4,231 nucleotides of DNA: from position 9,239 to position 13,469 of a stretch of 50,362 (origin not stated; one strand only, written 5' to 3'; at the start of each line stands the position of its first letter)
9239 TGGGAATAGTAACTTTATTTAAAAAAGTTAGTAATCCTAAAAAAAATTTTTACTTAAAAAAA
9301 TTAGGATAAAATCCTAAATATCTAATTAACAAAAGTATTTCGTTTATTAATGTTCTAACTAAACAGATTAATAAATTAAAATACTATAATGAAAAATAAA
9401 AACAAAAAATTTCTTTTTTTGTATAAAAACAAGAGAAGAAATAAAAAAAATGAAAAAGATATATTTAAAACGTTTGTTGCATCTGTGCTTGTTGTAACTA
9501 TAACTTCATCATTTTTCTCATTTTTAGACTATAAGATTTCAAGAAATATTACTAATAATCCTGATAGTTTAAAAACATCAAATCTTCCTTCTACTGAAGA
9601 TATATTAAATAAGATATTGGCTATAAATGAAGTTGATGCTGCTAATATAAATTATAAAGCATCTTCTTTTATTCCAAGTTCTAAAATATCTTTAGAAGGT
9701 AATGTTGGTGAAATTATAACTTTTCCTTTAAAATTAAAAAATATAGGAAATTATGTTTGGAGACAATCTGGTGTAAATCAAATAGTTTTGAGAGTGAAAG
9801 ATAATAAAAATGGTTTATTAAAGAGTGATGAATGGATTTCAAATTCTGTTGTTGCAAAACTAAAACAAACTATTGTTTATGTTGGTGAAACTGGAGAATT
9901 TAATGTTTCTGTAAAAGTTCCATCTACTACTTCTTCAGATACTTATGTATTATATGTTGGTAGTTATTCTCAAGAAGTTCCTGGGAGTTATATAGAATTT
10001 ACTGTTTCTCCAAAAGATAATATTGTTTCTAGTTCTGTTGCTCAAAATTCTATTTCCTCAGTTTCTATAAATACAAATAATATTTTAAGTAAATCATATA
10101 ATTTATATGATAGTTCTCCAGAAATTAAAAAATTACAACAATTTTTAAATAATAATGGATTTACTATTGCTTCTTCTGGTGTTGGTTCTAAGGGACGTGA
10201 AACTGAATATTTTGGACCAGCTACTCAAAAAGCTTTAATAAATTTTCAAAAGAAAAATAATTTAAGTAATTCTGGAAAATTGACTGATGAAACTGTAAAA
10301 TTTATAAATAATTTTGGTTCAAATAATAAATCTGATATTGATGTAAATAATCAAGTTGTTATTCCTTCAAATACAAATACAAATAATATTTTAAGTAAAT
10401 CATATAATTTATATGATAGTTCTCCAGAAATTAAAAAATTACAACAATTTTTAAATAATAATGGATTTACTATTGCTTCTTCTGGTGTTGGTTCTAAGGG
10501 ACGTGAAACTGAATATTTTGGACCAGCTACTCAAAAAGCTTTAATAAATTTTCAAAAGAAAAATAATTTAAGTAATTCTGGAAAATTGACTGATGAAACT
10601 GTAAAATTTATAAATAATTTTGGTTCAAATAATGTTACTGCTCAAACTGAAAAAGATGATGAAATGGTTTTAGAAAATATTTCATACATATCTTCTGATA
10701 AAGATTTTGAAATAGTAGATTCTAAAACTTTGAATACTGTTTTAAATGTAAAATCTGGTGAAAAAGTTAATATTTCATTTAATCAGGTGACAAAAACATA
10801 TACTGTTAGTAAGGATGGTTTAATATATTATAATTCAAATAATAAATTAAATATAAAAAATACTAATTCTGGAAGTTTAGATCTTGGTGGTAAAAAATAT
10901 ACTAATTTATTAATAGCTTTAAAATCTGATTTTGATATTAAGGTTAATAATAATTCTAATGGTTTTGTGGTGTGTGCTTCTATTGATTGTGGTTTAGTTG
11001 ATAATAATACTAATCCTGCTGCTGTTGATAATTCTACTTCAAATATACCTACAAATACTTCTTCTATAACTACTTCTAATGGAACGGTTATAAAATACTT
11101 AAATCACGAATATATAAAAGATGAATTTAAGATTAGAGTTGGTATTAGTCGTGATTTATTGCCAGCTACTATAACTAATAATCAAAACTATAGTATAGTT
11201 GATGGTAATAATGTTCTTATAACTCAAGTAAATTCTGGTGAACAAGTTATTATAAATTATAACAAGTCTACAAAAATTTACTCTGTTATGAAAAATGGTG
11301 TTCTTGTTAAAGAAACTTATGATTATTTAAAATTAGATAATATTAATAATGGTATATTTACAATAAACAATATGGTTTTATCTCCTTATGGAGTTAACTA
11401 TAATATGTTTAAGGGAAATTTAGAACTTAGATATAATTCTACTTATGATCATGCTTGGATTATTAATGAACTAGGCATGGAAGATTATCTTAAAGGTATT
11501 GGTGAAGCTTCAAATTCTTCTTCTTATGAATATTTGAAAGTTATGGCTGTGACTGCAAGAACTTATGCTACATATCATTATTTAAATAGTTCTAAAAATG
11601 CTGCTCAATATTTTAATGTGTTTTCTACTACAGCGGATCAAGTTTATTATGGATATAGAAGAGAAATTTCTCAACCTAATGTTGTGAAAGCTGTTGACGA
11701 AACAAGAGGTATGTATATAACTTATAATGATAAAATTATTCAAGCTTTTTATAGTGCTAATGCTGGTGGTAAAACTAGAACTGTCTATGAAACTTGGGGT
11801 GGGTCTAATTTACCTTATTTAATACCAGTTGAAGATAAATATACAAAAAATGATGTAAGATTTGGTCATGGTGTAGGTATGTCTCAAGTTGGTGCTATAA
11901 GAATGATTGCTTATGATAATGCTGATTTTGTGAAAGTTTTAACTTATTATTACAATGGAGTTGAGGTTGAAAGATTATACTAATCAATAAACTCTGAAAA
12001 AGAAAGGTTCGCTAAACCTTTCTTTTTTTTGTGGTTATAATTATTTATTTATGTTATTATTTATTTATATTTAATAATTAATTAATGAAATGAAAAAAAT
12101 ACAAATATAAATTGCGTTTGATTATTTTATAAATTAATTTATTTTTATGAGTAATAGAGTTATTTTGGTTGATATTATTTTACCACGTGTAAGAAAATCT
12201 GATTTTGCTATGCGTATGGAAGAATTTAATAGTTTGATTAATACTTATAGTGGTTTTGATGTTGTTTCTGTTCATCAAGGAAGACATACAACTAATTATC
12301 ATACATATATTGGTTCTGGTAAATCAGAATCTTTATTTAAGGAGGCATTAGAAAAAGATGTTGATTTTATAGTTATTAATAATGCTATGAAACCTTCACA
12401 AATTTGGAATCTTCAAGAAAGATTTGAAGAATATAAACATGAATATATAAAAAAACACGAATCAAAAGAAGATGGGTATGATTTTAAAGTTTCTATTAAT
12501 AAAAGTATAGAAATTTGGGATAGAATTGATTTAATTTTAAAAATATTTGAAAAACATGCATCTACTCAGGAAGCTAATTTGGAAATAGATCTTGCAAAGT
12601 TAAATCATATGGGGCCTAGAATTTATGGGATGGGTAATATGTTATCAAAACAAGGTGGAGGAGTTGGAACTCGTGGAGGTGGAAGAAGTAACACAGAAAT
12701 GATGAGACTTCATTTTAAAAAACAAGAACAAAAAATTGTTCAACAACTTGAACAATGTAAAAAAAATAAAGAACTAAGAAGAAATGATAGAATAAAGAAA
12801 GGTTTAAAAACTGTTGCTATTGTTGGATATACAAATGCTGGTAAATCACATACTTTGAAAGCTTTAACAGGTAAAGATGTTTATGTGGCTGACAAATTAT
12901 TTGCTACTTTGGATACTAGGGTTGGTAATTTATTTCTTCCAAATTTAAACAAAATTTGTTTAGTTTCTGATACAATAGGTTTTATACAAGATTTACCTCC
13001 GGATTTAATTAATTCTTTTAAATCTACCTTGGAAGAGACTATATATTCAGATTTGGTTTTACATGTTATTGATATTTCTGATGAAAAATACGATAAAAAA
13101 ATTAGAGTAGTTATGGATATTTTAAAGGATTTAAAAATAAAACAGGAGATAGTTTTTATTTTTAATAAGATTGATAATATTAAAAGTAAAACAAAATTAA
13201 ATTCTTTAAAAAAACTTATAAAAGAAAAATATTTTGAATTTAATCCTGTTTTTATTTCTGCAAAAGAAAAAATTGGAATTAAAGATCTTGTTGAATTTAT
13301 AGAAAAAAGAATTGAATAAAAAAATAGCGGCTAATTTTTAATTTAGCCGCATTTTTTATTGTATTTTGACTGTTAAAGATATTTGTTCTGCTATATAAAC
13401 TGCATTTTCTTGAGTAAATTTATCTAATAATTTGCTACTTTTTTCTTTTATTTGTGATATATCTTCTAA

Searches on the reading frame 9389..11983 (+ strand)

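Call 63: search_protein_families(library=pfam, proteins=[window:9389-11983:+])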
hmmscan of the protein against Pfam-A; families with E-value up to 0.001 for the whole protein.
window:9389-11983:+ (864 aa): 2 families
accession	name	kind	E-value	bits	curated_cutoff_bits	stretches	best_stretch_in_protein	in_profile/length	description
PF01471.23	PG_binding_1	-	1.4e-25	89.7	23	2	243-305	2-56/57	Putative peptidoglycan binding domain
PF08486.15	SpoIID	-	6.2e-16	59.3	23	1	689-779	5-97/97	Stage II sporulation protein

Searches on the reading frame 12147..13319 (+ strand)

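Call 63: search_protein_families(library=pfam, proteins=[window:12147-13319:+])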
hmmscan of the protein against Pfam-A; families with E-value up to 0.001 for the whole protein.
window:12147-13319:+ (390 aa): 6 families
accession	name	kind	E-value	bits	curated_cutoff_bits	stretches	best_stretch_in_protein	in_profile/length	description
PF16360.10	GTP-bdg_M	-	3.4e-19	69.6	29.5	1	137-215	1-79/79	GTP-binding GTPase Middle Region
PF01926.29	MMR_HSR1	-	3.4e-18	66.3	21.9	1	222-341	1-113/113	50S ribosome-binding GTPase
PF13167.11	GTP-bdg_N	-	4.8e-14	53.1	25.4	1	23-93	3-73/89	GTP-binding GTPase N-terminal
PF02421.24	FeoB_N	-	1.7e-06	28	27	1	222-383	2-154/156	Ferrous iron transport protein B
PF00009.33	GTP_EFTU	-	2e-06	28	26.5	1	300-389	92-186/188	Elongation factor Tu GTP binding domain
PF16897.10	MMR_HSR1_Xtn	-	0.00079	19.8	35.2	0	322-386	45-101/106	C-terminal region of MMR_HSR1 domain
